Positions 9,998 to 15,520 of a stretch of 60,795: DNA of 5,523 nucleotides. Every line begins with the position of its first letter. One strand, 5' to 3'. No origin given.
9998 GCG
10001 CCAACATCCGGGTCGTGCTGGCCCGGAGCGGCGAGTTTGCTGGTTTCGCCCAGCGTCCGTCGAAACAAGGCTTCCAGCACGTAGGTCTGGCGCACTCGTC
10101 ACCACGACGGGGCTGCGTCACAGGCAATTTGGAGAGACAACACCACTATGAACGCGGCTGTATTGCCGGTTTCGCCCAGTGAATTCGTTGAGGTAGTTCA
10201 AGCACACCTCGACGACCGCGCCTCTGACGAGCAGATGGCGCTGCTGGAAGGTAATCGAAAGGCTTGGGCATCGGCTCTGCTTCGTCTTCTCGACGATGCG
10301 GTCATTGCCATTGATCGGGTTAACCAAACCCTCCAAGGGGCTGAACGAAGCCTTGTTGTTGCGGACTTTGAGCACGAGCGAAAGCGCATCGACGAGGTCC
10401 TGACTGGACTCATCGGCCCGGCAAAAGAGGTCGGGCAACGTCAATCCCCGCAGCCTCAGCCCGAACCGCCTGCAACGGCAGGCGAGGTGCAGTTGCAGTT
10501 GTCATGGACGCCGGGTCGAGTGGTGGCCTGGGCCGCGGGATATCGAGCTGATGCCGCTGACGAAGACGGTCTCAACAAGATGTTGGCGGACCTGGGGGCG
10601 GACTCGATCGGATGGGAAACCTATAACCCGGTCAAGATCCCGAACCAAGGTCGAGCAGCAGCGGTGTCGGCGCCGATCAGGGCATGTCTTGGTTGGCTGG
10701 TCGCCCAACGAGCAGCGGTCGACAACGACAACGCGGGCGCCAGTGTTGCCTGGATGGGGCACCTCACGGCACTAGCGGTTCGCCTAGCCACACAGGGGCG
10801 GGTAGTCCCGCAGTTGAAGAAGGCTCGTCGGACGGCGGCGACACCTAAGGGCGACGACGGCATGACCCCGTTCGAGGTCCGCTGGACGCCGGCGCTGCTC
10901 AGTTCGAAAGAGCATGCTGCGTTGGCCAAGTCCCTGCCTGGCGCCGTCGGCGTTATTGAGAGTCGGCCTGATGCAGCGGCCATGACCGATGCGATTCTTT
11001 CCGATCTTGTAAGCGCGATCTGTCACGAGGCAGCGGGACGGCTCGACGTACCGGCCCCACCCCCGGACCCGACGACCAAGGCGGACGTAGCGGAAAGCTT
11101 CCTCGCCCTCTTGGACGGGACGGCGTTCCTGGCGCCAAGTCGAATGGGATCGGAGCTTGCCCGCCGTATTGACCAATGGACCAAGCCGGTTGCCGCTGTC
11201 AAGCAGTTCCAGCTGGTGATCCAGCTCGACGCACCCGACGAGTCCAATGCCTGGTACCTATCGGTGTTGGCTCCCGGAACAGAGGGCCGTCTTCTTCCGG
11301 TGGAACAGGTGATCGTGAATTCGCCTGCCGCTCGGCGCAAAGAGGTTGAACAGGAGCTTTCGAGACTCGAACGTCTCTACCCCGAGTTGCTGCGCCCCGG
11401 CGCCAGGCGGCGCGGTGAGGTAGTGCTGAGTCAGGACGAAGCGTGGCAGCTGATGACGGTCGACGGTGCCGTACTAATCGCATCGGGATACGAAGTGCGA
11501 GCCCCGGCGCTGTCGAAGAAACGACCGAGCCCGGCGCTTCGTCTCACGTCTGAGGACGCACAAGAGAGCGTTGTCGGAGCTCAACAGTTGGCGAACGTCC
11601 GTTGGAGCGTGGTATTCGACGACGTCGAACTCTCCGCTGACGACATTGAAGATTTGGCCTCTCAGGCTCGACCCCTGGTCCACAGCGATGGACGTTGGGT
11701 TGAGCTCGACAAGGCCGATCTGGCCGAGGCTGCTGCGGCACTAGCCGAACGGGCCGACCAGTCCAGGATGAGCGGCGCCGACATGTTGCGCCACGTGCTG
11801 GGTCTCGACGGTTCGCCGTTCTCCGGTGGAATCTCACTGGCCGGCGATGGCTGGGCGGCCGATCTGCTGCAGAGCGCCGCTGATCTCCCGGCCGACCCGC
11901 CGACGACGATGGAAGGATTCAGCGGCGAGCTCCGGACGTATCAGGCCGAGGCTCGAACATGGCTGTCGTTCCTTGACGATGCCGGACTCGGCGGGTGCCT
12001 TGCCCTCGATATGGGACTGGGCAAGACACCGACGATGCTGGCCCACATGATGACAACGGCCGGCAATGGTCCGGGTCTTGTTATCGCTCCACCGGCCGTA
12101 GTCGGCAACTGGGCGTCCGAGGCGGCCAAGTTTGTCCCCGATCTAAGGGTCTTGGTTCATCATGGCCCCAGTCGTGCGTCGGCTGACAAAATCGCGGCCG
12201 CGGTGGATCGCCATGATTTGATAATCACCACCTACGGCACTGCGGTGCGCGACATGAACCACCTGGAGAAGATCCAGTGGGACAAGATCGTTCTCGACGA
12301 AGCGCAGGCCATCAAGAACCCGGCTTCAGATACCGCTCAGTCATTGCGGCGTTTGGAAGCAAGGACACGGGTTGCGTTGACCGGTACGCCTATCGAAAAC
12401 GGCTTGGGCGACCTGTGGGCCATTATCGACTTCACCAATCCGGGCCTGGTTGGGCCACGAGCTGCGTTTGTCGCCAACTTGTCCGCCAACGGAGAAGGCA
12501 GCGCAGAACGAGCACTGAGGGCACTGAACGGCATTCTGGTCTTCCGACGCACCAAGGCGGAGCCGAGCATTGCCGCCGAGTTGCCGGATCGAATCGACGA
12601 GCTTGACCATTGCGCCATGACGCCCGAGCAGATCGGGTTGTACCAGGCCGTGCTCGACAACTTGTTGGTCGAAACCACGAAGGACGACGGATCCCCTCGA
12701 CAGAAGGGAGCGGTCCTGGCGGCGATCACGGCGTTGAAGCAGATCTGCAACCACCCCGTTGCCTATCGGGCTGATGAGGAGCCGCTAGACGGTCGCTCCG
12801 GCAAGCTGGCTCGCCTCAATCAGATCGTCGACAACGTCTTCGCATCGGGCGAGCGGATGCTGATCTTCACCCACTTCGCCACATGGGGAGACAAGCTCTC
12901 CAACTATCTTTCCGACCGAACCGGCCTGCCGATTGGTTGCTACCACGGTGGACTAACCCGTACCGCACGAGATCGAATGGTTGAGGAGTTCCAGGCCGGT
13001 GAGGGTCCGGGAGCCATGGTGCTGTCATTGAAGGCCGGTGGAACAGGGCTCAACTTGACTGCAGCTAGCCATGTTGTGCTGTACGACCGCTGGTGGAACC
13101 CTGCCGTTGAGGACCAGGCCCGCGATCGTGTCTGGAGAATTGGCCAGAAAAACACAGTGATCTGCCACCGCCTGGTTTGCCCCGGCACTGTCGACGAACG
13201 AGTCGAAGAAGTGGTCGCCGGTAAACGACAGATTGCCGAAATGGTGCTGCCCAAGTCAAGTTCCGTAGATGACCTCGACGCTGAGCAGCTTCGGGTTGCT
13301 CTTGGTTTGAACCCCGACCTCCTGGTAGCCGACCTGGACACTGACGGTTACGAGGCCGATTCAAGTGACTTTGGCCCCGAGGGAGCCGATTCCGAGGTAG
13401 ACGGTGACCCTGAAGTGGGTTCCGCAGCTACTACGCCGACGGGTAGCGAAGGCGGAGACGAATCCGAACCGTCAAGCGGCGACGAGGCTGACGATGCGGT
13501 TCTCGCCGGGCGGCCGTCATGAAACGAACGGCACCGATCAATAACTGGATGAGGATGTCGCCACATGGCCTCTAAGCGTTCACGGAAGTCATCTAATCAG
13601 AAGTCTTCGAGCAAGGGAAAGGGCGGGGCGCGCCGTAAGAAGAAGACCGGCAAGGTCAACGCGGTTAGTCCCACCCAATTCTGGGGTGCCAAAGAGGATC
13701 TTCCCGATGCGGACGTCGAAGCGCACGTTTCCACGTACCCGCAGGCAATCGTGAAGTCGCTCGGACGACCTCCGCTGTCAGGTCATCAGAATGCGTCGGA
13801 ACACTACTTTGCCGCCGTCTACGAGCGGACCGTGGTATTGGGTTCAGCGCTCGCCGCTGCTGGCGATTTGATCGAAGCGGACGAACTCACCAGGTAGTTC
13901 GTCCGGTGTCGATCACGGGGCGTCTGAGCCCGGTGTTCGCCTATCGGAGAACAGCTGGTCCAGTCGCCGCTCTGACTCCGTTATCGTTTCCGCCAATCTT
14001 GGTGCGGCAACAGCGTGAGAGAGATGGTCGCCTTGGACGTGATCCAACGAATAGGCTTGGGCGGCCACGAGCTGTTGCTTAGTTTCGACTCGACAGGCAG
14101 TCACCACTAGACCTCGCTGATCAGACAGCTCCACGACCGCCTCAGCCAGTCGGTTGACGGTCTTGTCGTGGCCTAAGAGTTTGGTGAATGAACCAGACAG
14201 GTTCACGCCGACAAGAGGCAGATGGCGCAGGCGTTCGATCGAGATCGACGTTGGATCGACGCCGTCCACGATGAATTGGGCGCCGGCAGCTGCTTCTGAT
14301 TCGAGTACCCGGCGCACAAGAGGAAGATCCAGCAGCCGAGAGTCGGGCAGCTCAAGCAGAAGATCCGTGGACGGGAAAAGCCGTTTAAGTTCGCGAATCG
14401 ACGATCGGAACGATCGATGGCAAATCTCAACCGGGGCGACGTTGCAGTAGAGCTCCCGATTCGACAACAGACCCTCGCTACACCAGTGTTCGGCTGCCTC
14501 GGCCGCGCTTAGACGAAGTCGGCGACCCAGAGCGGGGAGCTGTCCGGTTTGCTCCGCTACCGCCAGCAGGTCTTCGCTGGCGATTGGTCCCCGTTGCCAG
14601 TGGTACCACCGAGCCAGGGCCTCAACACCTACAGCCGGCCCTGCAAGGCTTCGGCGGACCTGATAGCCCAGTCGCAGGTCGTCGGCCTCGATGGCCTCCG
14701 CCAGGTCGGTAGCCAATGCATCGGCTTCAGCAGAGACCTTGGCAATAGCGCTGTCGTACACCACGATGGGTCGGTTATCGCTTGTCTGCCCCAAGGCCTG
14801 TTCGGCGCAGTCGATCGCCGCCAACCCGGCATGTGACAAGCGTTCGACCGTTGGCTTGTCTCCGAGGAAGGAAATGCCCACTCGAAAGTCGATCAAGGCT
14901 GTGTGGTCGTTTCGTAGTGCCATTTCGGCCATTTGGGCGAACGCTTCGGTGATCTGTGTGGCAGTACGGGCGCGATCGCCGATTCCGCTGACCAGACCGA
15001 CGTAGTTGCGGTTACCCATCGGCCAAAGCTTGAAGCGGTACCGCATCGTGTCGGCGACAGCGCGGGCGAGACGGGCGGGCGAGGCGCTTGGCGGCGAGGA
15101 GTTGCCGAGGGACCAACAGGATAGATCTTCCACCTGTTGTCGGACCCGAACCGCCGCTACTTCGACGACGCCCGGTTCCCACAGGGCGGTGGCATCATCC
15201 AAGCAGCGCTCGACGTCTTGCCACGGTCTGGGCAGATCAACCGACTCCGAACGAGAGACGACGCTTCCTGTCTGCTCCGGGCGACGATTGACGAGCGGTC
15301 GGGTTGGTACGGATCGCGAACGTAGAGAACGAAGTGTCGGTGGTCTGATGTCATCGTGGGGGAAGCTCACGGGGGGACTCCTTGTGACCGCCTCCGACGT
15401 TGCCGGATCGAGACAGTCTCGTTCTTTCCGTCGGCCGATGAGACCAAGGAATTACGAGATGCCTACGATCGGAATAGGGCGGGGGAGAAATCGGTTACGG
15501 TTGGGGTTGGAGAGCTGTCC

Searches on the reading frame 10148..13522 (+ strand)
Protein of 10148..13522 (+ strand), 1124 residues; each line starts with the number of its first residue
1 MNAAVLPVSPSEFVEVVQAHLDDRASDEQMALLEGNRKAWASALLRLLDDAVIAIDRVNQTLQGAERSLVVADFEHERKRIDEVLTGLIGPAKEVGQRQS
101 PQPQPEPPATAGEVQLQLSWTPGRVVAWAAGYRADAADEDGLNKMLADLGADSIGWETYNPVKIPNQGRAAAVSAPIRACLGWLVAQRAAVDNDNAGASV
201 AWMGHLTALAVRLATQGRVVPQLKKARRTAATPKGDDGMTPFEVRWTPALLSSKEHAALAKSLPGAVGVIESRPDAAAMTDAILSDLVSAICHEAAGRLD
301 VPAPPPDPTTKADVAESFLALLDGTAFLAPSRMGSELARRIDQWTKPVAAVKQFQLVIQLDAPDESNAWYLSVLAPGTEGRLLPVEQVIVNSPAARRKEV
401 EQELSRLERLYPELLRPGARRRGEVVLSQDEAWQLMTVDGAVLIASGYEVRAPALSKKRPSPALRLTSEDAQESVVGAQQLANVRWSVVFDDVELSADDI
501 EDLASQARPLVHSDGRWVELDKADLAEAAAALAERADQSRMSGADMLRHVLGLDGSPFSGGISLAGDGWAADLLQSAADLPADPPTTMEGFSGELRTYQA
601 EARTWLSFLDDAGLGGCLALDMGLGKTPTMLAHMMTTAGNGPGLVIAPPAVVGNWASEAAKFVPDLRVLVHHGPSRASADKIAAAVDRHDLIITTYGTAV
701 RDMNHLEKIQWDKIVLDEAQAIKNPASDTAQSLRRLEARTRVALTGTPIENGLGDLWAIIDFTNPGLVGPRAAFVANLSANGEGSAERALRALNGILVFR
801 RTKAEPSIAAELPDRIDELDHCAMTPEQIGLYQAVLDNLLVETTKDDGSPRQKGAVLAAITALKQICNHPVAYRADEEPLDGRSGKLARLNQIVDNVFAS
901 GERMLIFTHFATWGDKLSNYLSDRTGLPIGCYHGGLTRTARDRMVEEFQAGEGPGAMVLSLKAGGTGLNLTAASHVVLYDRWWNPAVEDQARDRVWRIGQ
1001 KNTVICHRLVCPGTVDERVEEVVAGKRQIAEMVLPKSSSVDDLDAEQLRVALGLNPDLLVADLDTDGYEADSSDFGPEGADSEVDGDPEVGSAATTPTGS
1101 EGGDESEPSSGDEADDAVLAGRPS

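Call 34: search_protein_families(library=pfam, proteins=[window:10148-13522:+], max_evalue=0.00001)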
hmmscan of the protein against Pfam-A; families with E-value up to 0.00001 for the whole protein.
window:10148-13522:+ (1124 aa): 3 families
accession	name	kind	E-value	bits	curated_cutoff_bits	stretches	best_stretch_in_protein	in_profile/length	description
PF00176.29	SNF2-rel_dom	-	2.8e-51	174.8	24.9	1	598-870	1-288/290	SNF2-related domain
PF12419.13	DUF3670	-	1.6e-25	89.8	27.6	1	424-549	5-134/136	SNF2 Helicase protein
PF00271.37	Helicase_C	-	5e-21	75.5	23.5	1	888-999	4-110/110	Helicase conserved C-terminal domain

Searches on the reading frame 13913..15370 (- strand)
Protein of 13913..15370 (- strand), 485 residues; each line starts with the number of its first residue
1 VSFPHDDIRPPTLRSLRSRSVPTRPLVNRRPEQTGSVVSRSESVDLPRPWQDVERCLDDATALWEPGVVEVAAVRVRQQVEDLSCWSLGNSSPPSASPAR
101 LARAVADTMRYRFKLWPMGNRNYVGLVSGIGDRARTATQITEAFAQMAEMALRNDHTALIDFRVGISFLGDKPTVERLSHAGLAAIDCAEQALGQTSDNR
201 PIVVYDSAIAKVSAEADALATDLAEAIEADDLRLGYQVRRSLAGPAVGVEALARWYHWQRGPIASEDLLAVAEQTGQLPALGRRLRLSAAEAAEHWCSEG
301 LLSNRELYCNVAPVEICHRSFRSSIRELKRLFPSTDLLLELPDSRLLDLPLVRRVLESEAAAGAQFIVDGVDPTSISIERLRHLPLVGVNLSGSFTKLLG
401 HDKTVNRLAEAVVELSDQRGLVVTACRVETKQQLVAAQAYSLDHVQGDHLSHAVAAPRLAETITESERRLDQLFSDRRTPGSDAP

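Call 33: search_protein_families(library=pfam, proteins=[window:13913-15370:-], max_evalue=0.00001)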
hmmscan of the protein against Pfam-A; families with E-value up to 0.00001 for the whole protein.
window:13913-15370:- (485 aa): 1 family
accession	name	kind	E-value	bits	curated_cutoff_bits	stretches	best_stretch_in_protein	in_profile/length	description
PF00563.25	EAL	-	1.8e-30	106.5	31.3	1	222-452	3-235/236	EAL domain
